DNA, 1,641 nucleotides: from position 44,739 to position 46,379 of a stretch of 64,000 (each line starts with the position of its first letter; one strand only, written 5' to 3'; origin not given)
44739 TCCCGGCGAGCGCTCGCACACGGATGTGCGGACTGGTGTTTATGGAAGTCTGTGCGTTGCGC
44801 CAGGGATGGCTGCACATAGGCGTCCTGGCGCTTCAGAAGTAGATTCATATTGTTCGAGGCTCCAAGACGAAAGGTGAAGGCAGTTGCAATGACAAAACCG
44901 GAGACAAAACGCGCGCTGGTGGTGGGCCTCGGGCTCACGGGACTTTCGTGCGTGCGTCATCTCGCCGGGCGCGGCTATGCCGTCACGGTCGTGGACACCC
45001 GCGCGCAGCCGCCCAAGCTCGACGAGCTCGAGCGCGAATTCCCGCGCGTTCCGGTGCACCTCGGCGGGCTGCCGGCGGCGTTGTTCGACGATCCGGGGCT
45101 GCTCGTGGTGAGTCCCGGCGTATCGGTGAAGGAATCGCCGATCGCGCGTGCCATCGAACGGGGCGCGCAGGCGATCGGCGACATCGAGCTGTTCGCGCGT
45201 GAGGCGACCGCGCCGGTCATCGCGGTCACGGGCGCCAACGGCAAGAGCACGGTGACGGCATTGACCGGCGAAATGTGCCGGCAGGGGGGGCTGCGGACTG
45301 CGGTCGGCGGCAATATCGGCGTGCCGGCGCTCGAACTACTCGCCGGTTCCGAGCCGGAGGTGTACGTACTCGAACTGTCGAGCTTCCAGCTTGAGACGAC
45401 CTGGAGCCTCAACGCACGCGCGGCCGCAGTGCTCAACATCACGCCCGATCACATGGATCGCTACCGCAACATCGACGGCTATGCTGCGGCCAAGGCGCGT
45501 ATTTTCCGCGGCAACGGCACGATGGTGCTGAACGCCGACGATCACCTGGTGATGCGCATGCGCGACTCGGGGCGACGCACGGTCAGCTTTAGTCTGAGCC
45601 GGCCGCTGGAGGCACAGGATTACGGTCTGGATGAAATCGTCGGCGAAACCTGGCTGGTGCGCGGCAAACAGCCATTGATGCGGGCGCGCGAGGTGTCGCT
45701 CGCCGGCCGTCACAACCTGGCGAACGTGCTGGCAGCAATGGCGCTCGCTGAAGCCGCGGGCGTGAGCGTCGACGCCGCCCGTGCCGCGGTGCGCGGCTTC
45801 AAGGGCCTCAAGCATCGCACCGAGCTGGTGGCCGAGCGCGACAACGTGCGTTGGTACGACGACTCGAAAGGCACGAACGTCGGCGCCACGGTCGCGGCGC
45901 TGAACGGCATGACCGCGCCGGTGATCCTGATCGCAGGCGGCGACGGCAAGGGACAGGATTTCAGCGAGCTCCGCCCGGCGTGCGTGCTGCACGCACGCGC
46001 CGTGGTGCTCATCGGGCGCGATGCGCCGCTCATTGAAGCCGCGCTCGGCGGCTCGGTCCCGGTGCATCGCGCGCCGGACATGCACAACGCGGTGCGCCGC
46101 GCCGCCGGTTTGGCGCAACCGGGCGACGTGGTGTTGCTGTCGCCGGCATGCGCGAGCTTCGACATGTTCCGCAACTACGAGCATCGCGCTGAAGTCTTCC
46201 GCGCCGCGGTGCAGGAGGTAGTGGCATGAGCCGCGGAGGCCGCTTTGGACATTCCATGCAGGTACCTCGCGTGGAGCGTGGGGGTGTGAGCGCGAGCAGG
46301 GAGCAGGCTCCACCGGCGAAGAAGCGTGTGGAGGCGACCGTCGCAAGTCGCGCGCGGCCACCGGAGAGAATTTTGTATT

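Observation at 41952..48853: A family of structured repeats inserted at dcw gene junctions, each an open mini-ORF coupled to both neighbours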

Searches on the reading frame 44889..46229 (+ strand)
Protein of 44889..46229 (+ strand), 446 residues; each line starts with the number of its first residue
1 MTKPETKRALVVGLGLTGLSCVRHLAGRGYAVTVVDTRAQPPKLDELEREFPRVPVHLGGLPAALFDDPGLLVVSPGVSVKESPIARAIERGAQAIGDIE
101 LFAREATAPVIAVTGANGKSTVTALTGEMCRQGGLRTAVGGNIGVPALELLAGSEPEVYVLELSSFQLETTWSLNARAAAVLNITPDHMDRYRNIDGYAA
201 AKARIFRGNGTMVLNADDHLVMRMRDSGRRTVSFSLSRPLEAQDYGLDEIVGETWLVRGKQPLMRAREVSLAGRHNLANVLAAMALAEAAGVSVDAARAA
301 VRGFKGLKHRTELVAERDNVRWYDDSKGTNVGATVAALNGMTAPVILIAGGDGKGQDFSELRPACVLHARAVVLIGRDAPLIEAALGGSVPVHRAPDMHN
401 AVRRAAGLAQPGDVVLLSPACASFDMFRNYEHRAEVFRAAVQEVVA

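Call 16: find_related_loci(query=window:44889-46229:+, collection=genome_contigs, flank=10000)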
Query window:44889-46229:+ (446 aa) in genome_contigs; peptide patterns used: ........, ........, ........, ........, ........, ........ (x = any residue, [..] = any of these).
600 stretches matched a pattern (row limit reached: there are more); 585 encode a relative of the query (tblastn E <= 1e-3); the best 80 are kept; 80 distinct loci.
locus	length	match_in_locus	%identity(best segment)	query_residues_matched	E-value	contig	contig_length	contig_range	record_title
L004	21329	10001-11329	84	1-443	0e+0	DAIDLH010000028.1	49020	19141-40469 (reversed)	MAG TPA_asm: Candidatus Muproteobacteria bacterium isolate clean426 k141_976674, whole genome shotgun sequence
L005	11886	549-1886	66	1-446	0e+0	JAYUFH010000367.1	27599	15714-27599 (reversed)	MAG: Pseudomonadota bacterium isolate GFS_7679 GFS_7679_366, whole genome shotgun sequence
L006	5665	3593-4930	70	1-445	0e+0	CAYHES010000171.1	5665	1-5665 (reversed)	MAG TPA_asm: uncultured Acidiferrobacterales bacterium isolate ERP119705_co11_338 genome assembly, contig: NODE_11456_le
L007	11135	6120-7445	65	7-445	7e-177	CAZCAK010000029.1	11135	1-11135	MAG TPA_asm: uncultured Acidiferrobacteraceae bacterium isolate SRP193066_co2_296 genome assembly, contig: NODE_3065_len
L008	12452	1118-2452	68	1-444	4e-168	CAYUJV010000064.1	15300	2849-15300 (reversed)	MAG TPA_asm: uncultured Burkholderiales bacterium isolate SRP290908_co1_82 genome assembly, contig: NODE_5309_length_153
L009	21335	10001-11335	64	1-445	8e-163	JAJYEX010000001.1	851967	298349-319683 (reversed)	MAG: Proteobacteria bacterium isolate DBS1-1.bin70 NODE_2_length_851967_cov_16.211298, whole genome shotgun sequence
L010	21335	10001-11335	64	1-445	3e-169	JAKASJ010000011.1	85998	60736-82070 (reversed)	MAG: Proteobacteria bacterium isolate YP1.bin44 NODE_264_length_85998_cov_3.816026, whole genome shotgun sequence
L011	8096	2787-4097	63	1-437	1e-156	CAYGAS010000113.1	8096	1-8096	MAG TPA_asm: uncultured Nitrospiraceae bacterium isolate ERP108616_co1_40 genome assembly, contig: k119_1089601, whole g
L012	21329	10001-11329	54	3-446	4e-152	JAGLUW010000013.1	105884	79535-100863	MAG: Sulfuriflexus sp. isolate RS_11_44 ZL20.bin.44.fa_13, whole genome shotgun sequence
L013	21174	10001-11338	62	1-446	9e-152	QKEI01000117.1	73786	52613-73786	MAG: Candidatus Muproteobacteria bacterium isolate SZUA-472 scaffold_505, whole genome shotgun sequence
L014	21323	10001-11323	53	7-444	1e-150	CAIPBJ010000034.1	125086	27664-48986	MAG: uncultured Methylophilaceae bacterium isolate AM-lipid-02-D1_bin-0045 genome assembly, contig: bin-0045:034/143, wh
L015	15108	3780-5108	53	3-445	6e-148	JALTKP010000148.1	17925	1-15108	MAG: Gammaproteobacteria bacterium isolate S139_maxbin2_scaf2bin.214_VB S139_NODE_2545_length_17925_cov_7.911001, whole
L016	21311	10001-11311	53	8-445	7e-147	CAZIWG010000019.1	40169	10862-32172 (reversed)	MAG TPA_asm: uncultured Granulosicoccaceae bacterium isolate SRP128015_co3_116 genome assembly, contig: NODE_728_length_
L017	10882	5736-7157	53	4-442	2e-146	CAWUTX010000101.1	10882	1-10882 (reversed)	MAG: uncultured Gammaproteobacteria bacterium isolate HER22_SIP_1000_bin_23_1 genome assembly, contig: HER22_SP_1000_bin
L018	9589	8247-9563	58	8-441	3e-145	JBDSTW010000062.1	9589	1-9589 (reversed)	MAG: Gammaproteobacteria bacterium isolate cluster1_bin.567 k127_177386, whole genome shotgun sequence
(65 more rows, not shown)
